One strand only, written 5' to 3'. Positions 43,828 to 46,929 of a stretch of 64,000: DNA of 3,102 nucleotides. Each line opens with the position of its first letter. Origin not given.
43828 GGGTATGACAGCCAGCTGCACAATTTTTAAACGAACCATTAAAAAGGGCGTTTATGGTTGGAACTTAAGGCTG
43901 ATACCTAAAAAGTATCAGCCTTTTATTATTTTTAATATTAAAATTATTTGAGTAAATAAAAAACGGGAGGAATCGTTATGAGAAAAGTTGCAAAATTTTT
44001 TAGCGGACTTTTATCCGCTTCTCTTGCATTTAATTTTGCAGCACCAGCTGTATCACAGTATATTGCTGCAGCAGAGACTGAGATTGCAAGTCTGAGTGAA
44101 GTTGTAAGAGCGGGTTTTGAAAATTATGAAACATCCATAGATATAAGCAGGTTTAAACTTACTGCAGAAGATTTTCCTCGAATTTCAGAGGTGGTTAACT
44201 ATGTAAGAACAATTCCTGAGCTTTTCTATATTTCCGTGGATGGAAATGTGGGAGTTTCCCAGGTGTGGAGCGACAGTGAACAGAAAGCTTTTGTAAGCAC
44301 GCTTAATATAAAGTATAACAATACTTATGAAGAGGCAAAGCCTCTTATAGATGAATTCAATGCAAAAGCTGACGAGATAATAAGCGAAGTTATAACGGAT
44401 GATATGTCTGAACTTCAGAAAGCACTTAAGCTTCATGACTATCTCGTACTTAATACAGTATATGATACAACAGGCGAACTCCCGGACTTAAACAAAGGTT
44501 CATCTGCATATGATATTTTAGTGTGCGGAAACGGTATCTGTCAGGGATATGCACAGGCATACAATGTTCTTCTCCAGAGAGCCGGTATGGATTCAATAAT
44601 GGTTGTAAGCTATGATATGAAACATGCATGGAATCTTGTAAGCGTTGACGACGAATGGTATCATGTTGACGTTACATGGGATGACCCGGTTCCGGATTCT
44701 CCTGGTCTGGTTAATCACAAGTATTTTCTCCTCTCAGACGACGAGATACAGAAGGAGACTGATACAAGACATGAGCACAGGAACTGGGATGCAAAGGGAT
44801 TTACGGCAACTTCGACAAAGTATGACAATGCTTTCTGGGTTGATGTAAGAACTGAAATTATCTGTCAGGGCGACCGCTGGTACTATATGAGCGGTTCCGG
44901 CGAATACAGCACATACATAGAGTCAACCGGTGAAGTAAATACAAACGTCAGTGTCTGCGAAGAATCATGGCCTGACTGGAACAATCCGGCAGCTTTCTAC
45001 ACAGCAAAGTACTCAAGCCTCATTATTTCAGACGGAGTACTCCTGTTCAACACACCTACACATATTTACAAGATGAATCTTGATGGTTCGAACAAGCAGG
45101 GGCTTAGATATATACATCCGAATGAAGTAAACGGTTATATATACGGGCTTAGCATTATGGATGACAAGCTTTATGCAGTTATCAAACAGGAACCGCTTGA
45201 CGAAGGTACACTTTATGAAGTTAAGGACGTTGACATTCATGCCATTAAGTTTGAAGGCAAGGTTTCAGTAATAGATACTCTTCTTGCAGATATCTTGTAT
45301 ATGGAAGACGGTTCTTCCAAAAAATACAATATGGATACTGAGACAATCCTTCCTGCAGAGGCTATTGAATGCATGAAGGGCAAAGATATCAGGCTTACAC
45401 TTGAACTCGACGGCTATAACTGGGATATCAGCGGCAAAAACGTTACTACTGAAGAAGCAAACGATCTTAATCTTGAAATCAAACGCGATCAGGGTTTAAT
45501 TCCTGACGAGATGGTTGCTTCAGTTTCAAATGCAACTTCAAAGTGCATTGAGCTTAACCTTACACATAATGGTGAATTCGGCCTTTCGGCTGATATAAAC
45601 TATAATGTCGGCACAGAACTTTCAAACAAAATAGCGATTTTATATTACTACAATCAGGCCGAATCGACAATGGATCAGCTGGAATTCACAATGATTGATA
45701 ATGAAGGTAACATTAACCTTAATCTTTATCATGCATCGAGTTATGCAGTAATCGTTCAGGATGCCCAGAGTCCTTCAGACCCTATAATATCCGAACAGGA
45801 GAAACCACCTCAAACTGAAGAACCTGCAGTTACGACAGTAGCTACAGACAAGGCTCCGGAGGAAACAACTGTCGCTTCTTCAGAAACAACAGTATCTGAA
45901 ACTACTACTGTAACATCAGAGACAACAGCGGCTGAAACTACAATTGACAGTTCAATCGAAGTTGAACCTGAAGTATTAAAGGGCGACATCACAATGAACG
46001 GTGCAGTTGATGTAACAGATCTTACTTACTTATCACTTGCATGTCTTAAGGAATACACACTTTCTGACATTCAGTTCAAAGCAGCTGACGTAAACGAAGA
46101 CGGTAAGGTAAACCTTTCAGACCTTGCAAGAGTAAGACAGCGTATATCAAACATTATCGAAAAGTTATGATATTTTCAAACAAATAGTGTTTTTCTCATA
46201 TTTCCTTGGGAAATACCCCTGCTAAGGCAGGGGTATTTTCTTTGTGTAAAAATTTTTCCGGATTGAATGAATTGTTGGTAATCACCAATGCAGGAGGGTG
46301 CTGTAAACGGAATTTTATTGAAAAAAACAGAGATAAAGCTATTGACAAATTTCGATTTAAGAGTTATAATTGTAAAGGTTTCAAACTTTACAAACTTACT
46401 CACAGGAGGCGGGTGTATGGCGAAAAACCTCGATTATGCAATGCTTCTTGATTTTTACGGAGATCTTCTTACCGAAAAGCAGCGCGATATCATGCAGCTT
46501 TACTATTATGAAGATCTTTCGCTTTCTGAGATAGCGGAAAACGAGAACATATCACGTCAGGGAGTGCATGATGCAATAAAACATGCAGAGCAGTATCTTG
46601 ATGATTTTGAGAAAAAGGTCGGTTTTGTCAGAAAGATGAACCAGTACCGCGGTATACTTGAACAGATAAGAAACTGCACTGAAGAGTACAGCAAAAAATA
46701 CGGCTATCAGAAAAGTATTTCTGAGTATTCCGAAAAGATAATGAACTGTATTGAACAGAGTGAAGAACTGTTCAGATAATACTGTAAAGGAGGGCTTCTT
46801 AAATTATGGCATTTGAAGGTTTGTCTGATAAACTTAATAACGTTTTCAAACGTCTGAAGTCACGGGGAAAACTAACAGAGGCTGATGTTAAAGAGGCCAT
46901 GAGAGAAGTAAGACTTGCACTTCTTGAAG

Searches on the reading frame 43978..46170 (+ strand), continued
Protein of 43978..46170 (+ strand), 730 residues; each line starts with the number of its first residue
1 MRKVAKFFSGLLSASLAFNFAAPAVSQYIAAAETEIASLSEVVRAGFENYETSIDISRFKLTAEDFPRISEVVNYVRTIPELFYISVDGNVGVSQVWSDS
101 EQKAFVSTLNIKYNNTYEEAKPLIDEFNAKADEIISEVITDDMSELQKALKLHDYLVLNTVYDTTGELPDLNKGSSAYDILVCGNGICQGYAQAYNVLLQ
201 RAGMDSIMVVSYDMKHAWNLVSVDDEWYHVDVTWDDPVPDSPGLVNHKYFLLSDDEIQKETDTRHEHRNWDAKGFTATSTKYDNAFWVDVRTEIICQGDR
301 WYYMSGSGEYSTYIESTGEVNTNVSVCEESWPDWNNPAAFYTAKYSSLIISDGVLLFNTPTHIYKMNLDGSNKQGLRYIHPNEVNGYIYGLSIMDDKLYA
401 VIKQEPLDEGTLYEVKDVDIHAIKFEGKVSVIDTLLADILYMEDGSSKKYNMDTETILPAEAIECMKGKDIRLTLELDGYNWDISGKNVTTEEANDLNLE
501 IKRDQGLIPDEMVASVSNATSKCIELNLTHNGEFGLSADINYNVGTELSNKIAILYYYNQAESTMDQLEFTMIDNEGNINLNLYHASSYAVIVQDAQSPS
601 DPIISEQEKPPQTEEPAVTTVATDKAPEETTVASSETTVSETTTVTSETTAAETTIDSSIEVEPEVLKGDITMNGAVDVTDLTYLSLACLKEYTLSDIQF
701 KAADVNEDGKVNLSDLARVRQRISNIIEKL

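Call 37: search_solved_structures(query=window:43978-46170:+, max_evalue=0.01)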
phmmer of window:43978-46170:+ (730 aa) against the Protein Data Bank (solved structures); distinct sequences matched with E-value up to 0.01: 8.
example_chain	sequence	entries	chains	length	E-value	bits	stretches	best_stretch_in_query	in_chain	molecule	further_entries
9crn_A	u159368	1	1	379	4.3e-08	35.5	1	118-242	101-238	Transglutaminase-like domain-containing protein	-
4fl4_A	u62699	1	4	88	5e-05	25.4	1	668-730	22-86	Glycoside hydrolase family 9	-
4cj0_A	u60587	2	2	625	5.5e-05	25.3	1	663-730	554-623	ENDOGLUCANASE D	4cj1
1clc_A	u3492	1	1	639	5.7e-05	25.2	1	663-730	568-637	ENDOGLUCANASE CELD; EC: 3.2.1.4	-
2ccl_B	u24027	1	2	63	7.2e-05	24.9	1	666-721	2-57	ENDO-1,4-BETA-XYLANASE Y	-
9qf9_A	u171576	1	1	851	7.6e-05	24.8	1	613-726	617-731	Ruminococcus bromii Amy16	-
1ohz_B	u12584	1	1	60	0.00055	21.9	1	669-721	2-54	ENDO-1,4-BETA-XYLANASE Y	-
3ul4_B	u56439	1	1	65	0.0036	19.3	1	666-726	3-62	Cellulosome enzyme, dockerin type I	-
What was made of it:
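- On Type-I dockerin (Pfam PF00404): PDB dockerins match (call 37).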

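Call 54: predict_structure(alignment_id=A1)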
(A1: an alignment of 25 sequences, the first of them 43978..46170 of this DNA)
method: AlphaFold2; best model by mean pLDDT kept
length: 730 residues; sequences in the alignment: 25
mean_pLDDT: 75.3   pTM: 0.52
mean pLDDT of the five models: 75.3, 75.1, 74.0, 72.4, 70.5
residues with pLDDT >= 90: 147; 70-90: 402; 50-70: 66; < 50: 115
segments of 3 or more residues with pLDDT < 50: 1-35, 239-241, 424-430, 598-663
pLDDT, mean of each block of 10 residues (from residue 1): 28 27 25 52 91 88 85 83 81 79 83 91 94 91 92 87 81 89 90 95 93 91 95 65 74 95 88 90 87 79 79 84 69 72 63 77 79 80 85 75 75 70 40 71 84 71 85 86 87 77 86 83 84 77 86 88 85 86 86 66 35 34 33 29 33 32 67 86 90 86 88 89 67
secondary structure, 60 per line:
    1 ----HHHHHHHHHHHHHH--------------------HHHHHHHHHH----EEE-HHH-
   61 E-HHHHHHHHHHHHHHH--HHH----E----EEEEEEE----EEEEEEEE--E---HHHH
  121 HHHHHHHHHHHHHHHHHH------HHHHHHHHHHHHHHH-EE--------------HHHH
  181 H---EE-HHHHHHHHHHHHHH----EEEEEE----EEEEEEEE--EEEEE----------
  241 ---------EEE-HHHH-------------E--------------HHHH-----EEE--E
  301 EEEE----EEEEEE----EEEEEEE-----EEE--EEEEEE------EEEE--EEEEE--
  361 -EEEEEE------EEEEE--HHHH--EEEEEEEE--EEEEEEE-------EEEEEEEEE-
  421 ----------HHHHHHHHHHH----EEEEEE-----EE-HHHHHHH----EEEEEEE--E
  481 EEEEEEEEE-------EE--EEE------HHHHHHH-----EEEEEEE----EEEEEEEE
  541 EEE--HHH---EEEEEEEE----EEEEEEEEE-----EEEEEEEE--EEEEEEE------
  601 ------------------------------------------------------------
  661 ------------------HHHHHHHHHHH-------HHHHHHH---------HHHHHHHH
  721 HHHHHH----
elements in order (helices of 4 or more, strands of 3 or more residues): H5-18 H39-48 E53-55 H63-77 E92-98 E103-110 H117-138 H145-159 H177-181 H188-201 E206-211 E216-223 E226-230 E250-252 H254-257 H286-289 E295-297 E300-304 E309-314 E319-325 E331-333 E336-341 E348-351 E354-358 E362-367 E374-378 H381-384 E387-394 E397-403 E411-419 H431-441 E446-451 H460-466 E471-477 E480-489 E501-503 H510-516 E522-528 E533-543 E552-559 E564-572 E578-585 E588-594 H679-689 H697-703 H713-726
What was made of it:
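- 43978..46170 (+): Regulated gene, 730 aa: signal peptide, transglutaminase-like core (Cys188-His216-Asp231), beta-propeller, beta-sandwich, disordered Thr/Glu/Pro-rich linker (598-663) and type-I dockerin (668-723). AF2 model with pLDDT 75 (call 54).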

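Call 58: fold_search(model_id=the predicted structure, library=pdb)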
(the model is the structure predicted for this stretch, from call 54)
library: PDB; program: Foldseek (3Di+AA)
matches with E <= 10: 1515; with E <= 0.001: 58
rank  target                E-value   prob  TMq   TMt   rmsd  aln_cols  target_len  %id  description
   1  9crn                  1.5e-09  1.00  0.23  0.45   5.2       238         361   20  Crystal structure of Streptococcus pyogenes TglA (released 2024-08-14)
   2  9nwi_Y                3.3e-05  0.90  0.13  0.17  20.3       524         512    8  Pseudomonas phage Pa223 tail (C6 symmetry) (released 2025-08-06)
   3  6v05_B                4.6e-05  0.99  0.12  0.24  18.6       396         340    9  Cryo-EM structure of a substrate-engaged Bam complex (released 2020-06-10)
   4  9cnx_B                4.9e-05  0.98  0.12  0.23  19.1       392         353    8  CryoEM structure of BAM in complex with the PTB1 closed-state inhibitor (in DDM detergent) (released 2024-12-25)
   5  9z4x_D                6.4e-05  1.00  0.15  0.21   9.8       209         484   17  MENIN IN COMPLEX WITH JNJ-75276617 (Bleximenib) (released 2025-11-26)
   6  8qpv_B                1.2e-04  0.94  0.11  0.20  18.7       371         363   10  Handover Complex: BAM bound OmpX and extended SurA (released 2024-09-25)
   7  6g6q_F                1.3e-04  1.00  0.12  0.47   9.8       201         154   13  Crystal structure of the computationally designed Ika4 protein (released 2018-11-28)
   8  5lj5_w                1.5e-04  0.99  0.12  0.19  18.1       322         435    8  Overall structure of the yeast spliceosome immediately after branching. (released 2016-08-31)
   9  8h37_P                1.5e-04  0.94  0.14  0.18  20.8       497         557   10  Cryo-EM Structure of the KBTBD2-CUL3-Rbx1-p85a tetrameric complex (released 2023-10-11)
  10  6g6q_E                1.8e-04  1.00  0.12  0.46   9.2       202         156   13  Crystal structure of the computationally designed Ika4 protein (released 2018-11-28)
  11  6g6q_C                2.0e-04  1.00  0.12  0.45   4.8       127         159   15  Crystal structure of the computationally designed Ika4 protein (released 2018-11-28)
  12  8h36_B                2.0e-04  0.97  0.16  0.20  20.2       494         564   10  Cryo-EM Structure of the KBTBD2-CUL3-Rbx1-p85a dimeric complex (released 2023-10-11)
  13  3lrv                  2.1e-04  0.99  0.12  0.25  18.1       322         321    8  The Prp19 WD40 Domain Contains a Conserved Protein Interaction Region Essential for its Function. (released 2010-05-26)
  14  5lj5_u                2.1e-04  0.99  0.12  0.19  18.1       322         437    8  Overall structure of the yeast spliceosome immediately after branching. (released 2016-08-31)
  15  5lj5_t                2.1e-04  0.99  0.12  0.19  18.1       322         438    8  Overall structure of the yeast spliceosome immediately after branching. (released 2016-08-31)
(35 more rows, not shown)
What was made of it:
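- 43978..46170 (+): Best PDB match is S. pyogenes TglA 9crn, and beta-propeller proteins match the middle region (calls 37, 58).
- On Transglutaminase-like superfamily (Pfam PF01841, Transglut_core): Closest solved structure is S. pyogenes TglA 9crn, Foldseek E=1.5e-9 (calls 37, 58).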

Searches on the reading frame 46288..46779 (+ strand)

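Call 57: search_protein_families(library=pfam, proteins=[window:46288-46779:+], max_evalue=0.00001)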
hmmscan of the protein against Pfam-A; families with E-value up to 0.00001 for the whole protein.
window:46288-46779:+ (163 aa): 3 families
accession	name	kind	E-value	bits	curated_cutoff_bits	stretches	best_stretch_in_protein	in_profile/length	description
PF04297.20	UPF0122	-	2.4e-26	92.4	22.7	1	45-133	2-90/101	Putative helix-turn-helix protein, YlxM / p13 like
PF04545.22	Sigma70_r4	-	1.8e-09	37.4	24.1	1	61-100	5-44/50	Sigma-70, region 4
PF08281.18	Sigma70_r4_2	-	1.3e-07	31.6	25.7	1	61-101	11-51/54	Sigma-70, region 4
